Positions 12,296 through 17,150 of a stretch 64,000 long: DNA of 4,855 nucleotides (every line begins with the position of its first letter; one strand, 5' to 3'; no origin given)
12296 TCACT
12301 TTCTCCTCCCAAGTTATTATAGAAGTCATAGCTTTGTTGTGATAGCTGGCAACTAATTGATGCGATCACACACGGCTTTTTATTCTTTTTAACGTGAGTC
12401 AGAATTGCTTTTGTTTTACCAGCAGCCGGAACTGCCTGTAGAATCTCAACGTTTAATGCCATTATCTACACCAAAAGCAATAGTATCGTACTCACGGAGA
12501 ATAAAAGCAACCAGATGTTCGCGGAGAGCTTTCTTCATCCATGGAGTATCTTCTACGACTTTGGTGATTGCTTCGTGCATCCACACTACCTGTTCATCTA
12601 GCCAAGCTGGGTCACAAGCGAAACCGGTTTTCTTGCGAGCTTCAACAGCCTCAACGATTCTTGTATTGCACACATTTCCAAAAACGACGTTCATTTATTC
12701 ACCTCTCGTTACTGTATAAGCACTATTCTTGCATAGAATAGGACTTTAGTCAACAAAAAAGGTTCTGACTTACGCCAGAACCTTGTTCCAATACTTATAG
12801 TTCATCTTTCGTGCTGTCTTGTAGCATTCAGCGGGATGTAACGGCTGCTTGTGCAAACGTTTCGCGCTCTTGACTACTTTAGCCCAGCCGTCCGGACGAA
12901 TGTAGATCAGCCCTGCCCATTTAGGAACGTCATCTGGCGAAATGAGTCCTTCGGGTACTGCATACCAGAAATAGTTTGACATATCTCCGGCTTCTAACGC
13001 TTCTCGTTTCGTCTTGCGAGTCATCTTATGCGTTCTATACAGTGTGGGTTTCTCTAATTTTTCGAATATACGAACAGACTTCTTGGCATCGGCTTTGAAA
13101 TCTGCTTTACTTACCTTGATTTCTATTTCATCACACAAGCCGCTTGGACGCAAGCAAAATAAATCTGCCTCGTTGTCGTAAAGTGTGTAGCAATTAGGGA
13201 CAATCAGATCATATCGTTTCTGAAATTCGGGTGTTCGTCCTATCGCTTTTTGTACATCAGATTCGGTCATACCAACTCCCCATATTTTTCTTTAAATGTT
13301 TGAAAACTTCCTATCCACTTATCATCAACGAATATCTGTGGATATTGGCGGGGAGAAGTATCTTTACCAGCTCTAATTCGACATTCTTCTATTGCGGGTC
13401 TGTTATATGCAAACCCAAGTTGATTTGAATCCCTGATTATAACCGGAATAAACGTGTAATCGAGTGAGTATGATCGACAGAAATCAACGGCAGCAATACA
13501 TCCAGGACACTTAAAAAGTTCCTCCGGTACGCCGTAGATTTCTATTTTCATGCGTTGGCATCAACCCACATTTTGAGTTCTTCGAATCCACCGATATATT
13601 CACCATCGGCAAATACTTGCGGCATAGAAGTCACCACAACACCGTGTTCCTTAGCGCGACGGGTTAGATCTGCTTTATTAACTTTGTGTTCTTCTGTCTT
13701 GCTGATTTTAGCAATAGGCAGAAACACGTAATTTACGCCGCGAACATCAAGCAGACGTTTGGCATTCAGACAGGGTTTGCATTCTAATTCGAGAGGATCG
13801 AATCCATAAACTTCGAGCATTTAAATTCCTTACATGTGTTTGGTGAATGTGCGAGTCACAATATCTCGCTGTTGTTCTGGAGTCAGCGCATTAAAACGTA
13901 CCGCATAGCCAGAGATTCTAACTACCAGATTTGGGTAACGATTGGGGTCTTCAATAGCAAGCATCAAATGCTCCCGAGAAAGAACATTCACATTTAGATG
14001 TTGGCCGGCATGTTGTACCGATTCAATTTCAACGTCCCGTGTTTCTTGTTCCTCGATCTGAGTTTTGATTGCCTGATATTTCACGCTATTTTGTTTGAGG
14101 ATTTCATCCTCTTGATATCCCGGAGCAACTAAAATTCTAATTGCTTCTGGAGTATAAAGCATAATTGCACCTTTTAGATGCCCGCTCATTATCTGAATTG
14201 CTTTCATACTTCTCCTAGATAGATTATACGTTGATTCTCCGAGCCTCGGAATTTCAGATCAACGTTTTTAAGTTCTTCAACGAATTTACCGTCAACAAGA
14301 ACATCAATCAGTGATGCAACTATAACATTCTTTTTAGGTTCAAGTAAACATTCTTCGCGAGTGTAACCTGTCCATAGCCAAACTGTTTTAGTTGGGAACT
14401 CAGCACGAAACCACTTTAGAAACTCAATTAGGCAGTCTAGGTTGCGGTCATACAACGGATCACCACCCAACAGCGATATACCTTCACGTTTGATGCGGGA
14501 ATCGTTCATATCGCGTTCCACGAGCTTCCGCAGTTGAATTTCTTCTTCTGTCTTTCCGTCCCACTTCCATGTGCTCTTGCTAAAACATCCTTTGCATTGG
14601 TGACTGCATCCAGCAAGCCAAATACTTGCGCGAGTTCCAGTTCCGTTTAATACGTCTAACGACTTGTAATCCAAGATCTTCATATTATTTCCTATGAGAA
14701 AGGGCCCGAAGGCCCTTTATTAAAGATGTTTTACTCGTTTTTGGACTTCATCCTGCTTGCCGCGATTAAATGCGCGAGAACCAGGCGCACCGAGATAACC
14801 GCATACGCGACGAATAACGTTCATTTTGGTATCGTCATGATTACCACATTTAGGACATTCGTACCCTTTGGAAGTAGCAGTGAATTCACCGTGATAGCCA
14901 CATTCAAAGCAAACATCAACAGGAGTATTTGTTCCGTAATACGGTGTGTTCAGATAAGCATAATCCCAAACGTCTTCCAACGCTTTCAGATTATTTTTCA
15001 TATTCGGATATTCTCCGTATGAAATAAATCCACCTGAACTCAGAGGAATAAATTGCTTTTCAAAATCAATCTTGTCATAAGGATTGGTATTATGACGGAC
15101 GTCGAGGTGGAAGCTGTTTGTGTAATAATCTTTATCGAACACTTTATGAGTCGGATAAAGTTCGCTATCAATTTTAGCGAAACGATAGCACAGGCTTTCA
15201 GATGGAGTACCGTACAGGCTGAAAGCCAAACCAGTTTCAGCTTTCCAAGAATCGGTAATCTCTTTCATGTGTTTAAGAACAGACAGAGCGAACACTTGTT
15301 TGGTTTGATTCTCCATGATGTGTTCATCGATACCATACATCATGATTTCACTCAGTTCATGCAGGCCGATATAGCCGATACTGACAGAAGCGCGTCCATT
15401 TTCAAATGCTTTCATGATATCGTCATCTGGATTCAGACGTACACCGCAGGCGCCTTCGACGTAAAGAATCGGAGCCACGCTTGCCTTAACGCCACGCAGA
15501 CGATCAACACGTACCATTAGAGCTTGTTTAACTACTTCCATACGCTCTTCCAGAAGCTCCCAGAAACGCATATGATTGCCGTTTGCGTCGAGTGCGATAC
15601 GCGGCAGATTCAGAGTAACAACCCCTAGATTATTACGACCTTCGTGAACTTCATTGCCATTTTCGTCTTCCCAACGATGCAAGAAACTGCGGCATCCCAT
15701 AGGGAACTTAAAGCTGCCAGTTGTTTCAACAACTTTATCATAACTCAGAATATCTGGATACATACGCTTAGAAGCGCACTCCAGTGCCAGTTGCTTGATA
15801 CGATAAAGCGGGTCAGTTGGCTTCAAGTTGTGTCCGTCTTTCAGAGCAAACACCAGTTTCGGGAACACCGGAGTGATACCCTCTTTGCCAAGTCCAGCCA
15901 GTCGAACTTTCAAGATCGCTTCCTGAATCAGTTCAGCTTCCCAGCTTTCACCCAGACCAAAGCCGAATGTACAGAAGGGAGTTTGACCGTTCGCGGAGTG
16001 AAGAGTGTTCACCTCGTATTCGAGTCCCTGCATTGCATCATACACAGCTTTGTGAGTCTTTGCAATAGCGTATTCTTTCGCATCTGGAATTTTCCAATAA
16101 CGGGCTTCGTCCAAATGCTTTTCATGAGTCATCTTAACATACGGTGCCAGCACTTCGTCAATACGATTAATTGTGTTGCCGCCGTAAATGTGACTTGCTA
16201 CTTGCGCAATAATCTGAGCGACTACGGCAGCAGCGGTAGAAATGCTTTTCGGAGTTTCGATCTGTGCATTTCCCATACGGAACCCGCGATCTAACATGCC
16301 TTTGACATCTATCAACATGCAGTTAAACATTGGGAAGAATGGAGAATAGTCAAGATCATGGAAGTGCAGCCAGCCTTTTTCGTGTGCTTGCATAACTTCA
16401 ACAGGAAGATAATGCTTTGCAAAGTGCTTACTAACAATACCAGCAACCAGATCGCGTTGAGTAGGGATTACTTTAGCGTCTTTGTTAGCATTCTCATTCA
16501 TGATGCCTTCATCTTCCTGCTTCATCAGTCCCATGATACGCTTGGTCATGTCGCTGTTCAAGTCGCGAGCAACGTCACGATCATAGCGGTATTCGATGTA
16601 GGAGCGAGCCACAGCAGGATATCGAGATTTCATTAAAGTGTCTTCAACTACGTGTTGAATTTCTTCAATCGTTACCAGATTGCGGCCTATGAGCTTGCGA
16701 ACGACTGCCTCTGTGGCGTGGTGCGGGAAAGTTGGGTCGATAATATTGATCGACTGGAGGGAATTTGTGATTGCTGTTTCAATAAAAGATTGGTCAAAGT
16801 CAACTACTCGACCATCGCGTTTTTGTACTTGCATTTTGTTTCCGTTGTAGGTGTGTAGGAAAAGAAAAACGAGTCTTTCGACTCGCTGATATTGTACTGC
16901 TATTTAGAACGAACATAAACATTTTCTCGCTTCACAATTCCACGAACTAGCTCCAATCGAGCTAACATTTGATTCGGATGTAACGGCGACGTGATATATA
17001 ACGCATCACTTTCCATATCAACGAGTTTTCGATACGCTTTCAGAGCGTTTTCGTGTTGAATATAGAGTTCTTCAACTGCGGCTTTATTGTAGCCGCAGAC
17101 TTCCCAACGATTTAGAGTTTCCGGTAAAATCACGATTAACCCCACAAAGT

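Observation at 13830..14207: Phage-encoded GrcA/YfiD-like autonomous glycyl-radical domain translationally coupled to nrdG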

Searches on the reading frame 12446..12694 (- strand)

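Call 3: search_protein_families(library=pfam, proteins=[window:12446-12694:-], max_evalue=0.01)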
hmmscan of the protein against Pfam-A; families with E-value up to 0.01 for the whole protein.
window:12446-12694:- (82 aa): 1 family
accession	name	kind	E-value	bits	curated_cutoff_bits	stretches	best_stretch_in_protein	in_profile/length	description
PF24454.1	DUF7570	-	2.3e-09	37.6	27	1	7-78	2-71/94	Family of unknown function (DUF7570)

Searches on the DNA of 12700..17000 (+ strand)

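Call 6: search_dna_similar(query=window:12700-17000:+, collection=phages, mode=near, max_rows=25)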
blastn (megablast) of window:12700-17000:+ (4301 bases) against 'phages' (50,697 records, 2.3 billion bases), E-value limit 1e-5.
Records with a match: 13; places in all: 13; records where one place covers at least 80% of the query: 13.
Best place of each record, by identity: >=99% 2; 80-90% 6; 60-80% 5.
By first word of the organism name: Aeromonas 13.
By host as written in the record: Aeromonas salmonicida 7; Aeromonas hydrophila 4; - 1; Aeromonas hydrophila BIOTECH 10089 1.
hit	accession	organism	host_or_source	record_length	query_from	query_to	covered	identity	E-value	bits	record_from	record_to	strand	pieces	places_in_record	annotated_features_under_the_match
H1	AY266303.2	Aeromonas phage Aeh1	Aeromonas hydrophila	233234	1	4301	100%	100.0%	0e+0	7943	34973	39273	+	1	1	nrdD: NrdD anaerobic NTP reductase large subunit | hypothetical protein (x2) | nrdG: NrdG anaerobic NTP reductase small subunit | vs.6: Vs.6 conserved hypothetical protein | nrdH: NrdH glutaredoxin | and 1 other names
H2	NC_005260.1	Aeromonas phage Aeh1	Aeromonas hydrophila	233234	1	4301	100%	100.0%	0e+0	7943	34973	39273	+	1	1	nrdD: NrdD-like anaerobic ribonucleotide reductase large subunit | hypothetical protein (x2) | nrdG: anaerobic ribonucleotide reductase small subunit | vs.6: Vs.6 conserved hypothetical protein | nrdH: NrdH glutaredoxin | and 1 other names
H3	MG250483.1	Aeromonas phage Ah1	Aeromonas hydrophila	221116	1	4207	95%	86.2%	0e+0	4403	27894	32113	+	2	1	nrdD: anaerobic NTP reductase large subunit | hypothetical protein (x2) | nrdG: anaerobic NTP reductase small subunit | nrdH: glutaredoxin | nrdC: thioredoxin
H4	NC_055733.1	Aeromonas phage Ah1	Aeromonas hydrophila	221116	1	4207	95%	86.2%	0e+0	4403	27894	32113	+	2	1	nrdD: NrdD-like anaerobic ribonucleotide reductase large subunit | hypothetical protein (x2) | nrdG: anaerobic ribonucleotide reductase small subunit | nrdH: glutaredoxin | nrdC: thioredoxin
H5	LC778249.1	Aeromonas phage phiWae14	urban sewage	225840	15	4208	98%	79.7%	0e+0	2987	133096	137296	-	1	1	nrdD: anaerobic ribonucleoside-triphosphate reductase | hypothetical protein (x3) | nrdG: anaerobic ribonucleoside-triphosphate reductase-activating protein | grcA: autonomous glycyl radical cofactor GrcA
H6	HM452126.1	Aeromonas phage phiAS5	Aeromonas salmonicida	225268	15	4209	98%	79.6%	0e+0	2972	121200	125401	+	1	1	NrdD anaerobic NTP reductase large subunit | hypothetical protein (x2) | NrdG anaerobic NTP reductase small subunit | NrdH glutaredoxin | NrdC thioredoxin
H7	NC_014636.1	Aeromonas phage phiAS5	Aeromonas salmonicida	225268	15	4209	98%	79.6%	0e+0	2972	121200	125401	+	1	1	NrdD-like anaerobic ribonucleotide reductase large subunit | hypothetical protein (x2) | anaerobic ribonucleotide reductase small subunit | NrdH glutaredoxin | NrdC thioredoxin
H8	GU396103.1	Aeromonas phage PX29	Aeromonas salmonicida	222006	1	4208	98%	78.6%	0e+0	2732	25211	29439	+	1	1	nrdD: NrdD anaerobic NTP reductase large subunit | conserved hypothetical protein | nrdG: NrdG anaerobic NTP reductase small subunit | vs.6: Vs.6 conserved hypothetical protein | nrdH: NrdH glutaredoxin | and 1 other names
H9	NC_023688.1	Aeromonas phage PX29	Aeromonas salmonicida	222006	1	4208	98%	78.6%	0e+0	2732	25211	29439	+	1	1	nrdD: NrdD-like anaerobic ribonucleotide reductase large subunit | hypothetical protein | nrdG: anaerobic ribonucleotide reductase small subunit | vs.6: Vs.6 conserved hypothetical protein | nrdH: NrdH glutaredoxin | and 1 other names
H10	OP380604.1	Aeromonas phage avDM12-TAAL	Aeromonas hydrophila BIOTECH 10089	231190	1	4207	88%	87.3%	0e+0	4317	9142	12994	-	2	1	NRDD: anaerobic ribonucleoside-triphosphate reductase | hypothetical protein (x3) | NRDC: glutaredoxin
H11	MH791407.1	Aeromonas phage AsFcp_4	Aeromonas salmonicida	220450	1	4207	95%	80.7%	0e+0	3141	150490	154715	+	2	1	anaerobic NTP reductase large subunit | anaerobic NTP reductase small subunit | hypothetical protein (x2) | glutaredoxin | thioredoxin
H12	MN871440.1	Aeromonas phage AsFcp_1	Aeromonas salmonicida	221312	1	4207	95%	80.7%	0e+0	3141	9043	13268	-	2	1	record has no annotation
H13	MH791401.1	Aeromonas phage AsFcp_2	Aeromonas salmonicida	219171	1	4207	90%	80.3%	0e+0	2904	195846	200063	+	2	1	anaerobic NTP reductase large subunit | hypothetical protein (x2) | glutaredoxin | thioredoxin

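Call 18: get_annotated_region(hit=H5, flank=500)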
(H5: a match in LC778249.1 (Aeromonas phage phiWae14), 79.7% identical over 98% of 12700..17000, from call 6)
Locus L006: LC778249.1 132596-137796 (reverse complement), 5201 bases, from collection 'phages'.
description: Aeromonas phage phiWae14 DNA, complete genome.
organism: Aeromonas phage phiWae14 (NCBI taxid 3063959)
taxonomy: Viruses
host: -; source: urban sewage; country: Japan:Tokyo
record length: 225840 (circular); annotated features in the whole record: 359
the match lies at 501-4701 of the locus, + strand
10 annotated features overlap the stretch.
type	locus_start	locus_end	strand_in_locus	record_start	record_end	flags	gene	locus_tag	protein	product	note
CDS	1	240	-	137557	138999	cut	-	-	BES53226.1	hypothetical protein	-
CDS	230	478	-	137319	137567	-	-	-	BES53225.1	hypothetical protein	-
CDS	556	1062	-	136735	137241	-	-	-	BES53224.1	hypothetical protein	-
CDS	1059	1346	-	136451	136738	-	-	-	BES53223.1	hypothetical protein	-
CDS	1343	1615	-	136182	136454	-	-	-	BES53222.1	hypothetical protein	-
CDS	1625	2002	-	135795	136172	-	grcA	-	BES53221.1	autonomous glycyl radical cofactor GrcA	-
CDS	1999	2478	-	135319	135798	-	nrdG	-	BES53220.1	anaerobic ribonucleoside-triphosphate reductase-activating protein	-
CDS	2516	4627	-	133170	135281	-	nrdD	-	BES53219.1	anaerobic ribonucleoside-triphosphate reductase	-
CDS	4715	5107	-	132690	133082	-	-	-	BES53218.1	hypothetical protein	-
CDS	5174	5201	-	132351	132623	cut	-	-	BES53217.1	hypothetical protein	-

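Call 19: get_annotated_region(hit=H8, flank=500)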
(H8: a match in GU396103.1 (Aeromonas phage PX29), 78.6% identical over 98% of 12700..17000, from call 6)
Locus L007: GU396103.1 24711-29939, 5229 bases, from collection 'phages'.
description: Aeromonas phage PX29, complete genome.
organism: Aeromonas phage PX29 (NCBI taxid 926067)
taxonomy: Viruses; Duplodnaviria; Heunggongvirae; Uroviricota; Caudoviricetes; Straboviridae; Angelvirus; Angelvirus px29
host: Aeromonas salmonicida; source: -; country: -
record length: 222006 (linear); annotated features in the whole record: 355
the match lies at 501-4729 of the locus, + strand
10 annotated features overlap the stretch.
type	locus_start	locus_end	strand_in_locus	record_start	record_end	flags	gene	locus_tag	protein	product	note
CDS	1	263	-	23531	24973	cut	-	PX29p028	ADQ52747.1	conserved hypothetical protein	-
CDS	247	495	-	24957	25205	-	55.2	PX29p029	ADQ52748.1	gp55.2 conserved hypothetical protein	-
CDS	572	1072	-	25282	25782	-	-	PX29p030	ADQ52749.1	conserved hypothetical protein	-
CDS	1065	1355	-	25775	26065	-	nrdH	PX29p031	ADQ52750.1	NrdH glutaredoxin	-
CDS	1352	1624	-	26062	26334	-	nrdC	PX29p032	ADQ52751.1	NrdC thioredoxin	-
CDS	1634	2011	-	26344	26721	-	vs.6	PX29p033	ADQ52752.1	Vs.6 conserved hypothetical protein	similar to glycyl radical cofactor GrcA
CDS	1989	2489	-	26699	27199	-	nrdG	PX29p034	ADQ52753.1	NrdG anaerobic NTP reductase small subunit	-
CDS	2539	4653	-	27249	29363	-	nrdD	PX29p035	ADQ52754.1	NrdD anaerobic NTP reductase large subunit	-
CDS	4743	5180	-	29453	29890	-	-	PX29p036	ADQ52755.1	conserved hypothetical protein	-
CDS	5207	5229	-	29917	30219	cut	-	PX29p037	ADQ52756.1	hypothetical protein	-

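Call 28: search_dna_similar(query=window:13830-14040:-, collection=ecoli_genomes, mode=distant, max_rows=6, max_evalue=0.001)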
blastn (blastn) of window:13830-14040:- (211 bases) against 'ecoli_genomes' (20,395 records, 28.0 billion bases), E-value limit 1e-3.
Records with a match: 9; places in all: 9; records where one place covers at least 80% of the query: 0.
Genomes with a match: 9 of 5426; with a place that covers at least 80% of the query: 0. Places per genome that has any: lowest 1, median 1, highest 1. On chromosomes: 9 places; on plasmids: 0.
Best place of each record, by identity: 60-80% 9.
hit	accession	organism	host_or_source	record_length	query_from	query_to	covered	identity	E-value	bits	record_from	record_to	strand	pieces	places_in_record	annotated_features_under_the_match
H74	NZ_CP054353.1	Escherichia coli strain SCU-172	Homo sapiens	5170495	128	211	40%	76.2%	7e-7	63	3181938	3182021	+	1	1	pflB: formate C-acetyltransferase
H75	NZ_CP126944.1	Escherichia coli O1:K1:H7 strain APEC E16002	Gallus gallus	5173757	128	211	40%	76.2%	7e-7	63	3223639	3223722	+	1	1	pflB: formate C-acetyltransferase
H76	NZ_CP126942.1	Escherichia coli O1:K1:H7 strain APEC E18006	Gallus gallus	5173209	128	211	40%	76.2%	7e-7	63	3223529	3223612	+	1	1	pflB: formate C-acetyltransferase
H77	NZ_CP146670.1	Escherichia coli strain MS 21-1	Homo sapiens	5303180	128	211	40%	76.2%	7e-7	63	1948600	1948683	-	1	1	pflB: formate C-acetyltransferase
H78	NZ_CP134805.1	Escherichia coli strain E7-1N7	agricultural environment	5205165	128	211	40%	76.2%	7e-7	63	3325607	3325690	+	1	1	pflB: formate C-acetyltransferase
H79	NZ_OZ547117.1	Escherichia coli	Homo sapiens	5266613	128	211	40%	76.2%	7e-7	63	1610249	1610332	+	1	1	pflB: formate C-acetyltransferase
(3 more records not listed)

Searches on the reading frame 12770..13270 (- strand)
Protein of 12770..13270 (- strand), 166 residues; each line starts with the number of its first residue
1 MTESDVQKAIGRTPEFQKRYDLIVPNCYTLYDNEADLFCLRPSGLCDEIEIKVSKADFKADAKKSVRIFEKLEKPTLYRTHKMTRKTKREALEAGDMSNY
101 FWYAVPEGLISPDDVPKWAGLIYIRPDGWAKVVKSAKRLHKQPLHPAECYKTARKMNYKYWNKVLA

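Call 3: search_protein_families(library=pfam, proteins=[window:12770-13270:-], max_evalue=0.01)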
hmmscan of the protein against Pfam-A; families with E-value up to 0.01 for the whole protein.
window:12770-13270:- (166 aa): 0 families

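Call 73: search_protein_families(library=phrogs, proteins=[window:12770-13270:-], max_evalue=0.001)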
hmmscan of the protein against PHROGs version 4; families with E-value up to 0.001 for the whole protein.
window:12770-13270:- (166 aa): 3 families
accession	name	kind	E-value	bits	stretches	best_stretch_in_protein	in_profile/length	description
phrog_2776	-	unknown function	2.4e-50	171.8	1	1-164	14-146/181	-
phrog_5429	-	DNA, RNA and nucleotide metabolism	3.2e-14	54.2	1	87-137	87-135/176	DNA repair protein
phrog_631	-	unknown function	9.3e-13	49.4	2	95-142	96-143/260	-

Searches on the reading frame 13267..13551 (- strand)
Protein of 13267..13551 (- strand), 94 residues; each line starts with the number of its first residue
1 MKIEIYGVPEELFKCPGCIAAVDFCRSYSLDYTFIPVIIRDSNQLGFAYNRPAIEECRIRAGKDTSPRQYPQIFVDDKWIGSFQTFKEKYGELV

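Call 3: search_protein_families(library=pfam, proteins=[window:13267-13551:-], max_evalue=0.01)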
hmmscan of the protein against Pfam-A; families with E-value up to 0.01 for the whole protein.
window:13267-13551:- (94 aa): 1 family
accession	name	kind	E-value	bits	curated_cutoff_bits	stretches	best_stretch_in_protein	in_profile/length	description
PF00462.30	Glutaredoxin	-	0.0015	19.2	22.9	0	14-80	8-60/60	Glutaredoxin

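Call 4: search_protein_families(library=ncbifam, proteins=[window:13267-13551:-], max_evalue=0.01)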
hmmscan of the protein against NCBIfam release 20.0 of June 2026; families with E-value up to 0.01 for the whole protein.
window:13267-13551:- (94 aa): 3 families
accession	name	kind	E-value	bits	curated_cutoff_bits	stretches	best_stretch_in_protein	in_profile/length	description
NF008401.0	PRK11200.1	equivalog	0.00035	20.7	84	1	1-88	1-77/87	GrxA family glutaredoxin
TIGR02181.1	GRX_bact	equivalog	0.0011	19.2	90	0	14-85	8-66/80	glutaredoxin 3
TIGR02183.1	GRXA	equivalog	0.0093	16.1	106.5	0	60-87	50-75/86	GrxA family glutaredoxin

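Call 73: search_protein_families(library=phrogs, proteins=[window:13267-13551:-], max_evalue=0.001)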
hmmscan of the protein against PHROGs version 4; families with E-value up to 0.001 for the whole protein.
window:13267-13551:- (94 aa): 1 family
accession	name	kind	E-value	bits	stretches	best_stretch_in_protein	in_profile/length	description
phrog_22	-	DNA, RNA and nucleotide metabolism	7.1e-11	43.4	1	1-91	71-145/162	thioredoxin domain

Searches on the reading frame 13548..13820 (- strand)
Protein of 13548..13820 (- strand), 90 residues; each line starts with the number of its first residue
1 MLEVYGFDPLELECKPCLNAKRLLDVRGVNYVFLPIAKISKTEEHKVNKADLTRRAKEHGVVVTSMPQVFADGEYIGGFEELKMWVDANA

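Call 3: search_protein_families(library=pfam, proteins=[window:13548-13820:-], max_evalue=0.01)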
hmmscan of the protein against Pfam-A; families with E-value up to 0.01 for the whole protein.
window:13548-13820:- (90 aa): 2 families
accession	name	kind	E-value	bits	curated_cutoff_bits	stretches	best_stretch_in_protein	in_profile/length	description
PF00462.30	Glutaredoxin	-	2.6e-06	28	22.9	1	13-76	8-60/60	Glutaredoxin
PF04908.21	SH3BGR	-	0.00093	19.8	21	1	21-89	24-90/99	SH3-binding, glutamic acid-rich protein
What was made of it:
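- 13548..13820 (-): nrdC-annotated glutaredoxin/thioredoxin-fold gene, starting 9 nt after the vs.6 stop codon. Pfam Glutaredoxin at E=2.6e-6 (call 3).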

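Call 4: search_protein_families(library=ncbifam, proteins=[window:13548-13820:-], max_evalue=0.01)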
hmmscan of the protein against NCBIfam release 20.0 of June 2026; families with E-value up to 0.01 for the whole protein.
window:13548-13820:- (90 aa): 8 families
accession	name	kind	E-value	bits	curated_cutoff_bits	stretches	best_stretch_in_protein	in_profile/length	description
TIGR02190.1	GlrX-dom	hypoth_equivalog_domain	1.3e-07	31.5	99.3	1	14-84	18-76/79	glutaredoxin-family domain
TIGR02181.1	GRX_bact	equivalog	7.8e-07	29.2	90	1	13-83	8-68/80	glutaredoxin 3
NF008401.0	PRK11200.1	equivalog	1.4e-06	28.4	84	1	43-89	39-82/87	GrxA family glutaredoxin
NF007923.0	PRK10638.1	equivalog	1.6e-06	28.1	129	1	13-83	11-70/83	glutaredoxin 3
TIGR02183.1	GRXA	equivalog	0.00041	20.4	106.5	1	45-88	40-80/86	GrxA family glutaredoxin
TIGR02196.1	GlrX_YruB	hypoth_equivalog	0.00044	20.7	88.55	1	13-81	9-66/74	glutaredoxin-like protein, YruB-family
TIGR02189.1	GlrX-like_plant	paralog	0.0014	18.6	93.8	1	14-82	18-78/99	glutaredoxin-like family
TIGR02180.1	GRX_euk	equivalog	0.0061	16.7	87.25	0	14-84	9-73/84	glutaredoxin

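Call 73: search_protein_families(library=phrogs, proteins=[window:13548-13820:-], max_evalue=0.001)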
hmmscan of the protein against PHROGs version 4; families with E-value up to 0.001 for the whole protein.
window:13548-13820:- (90 aa): 1 family
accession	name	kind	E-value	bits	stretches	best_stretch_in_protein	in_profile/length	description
phrog_22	-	DNA, RNA and nucleotide metabolism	1.1e-11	46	1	4-89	75-147/162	thioredoxin domain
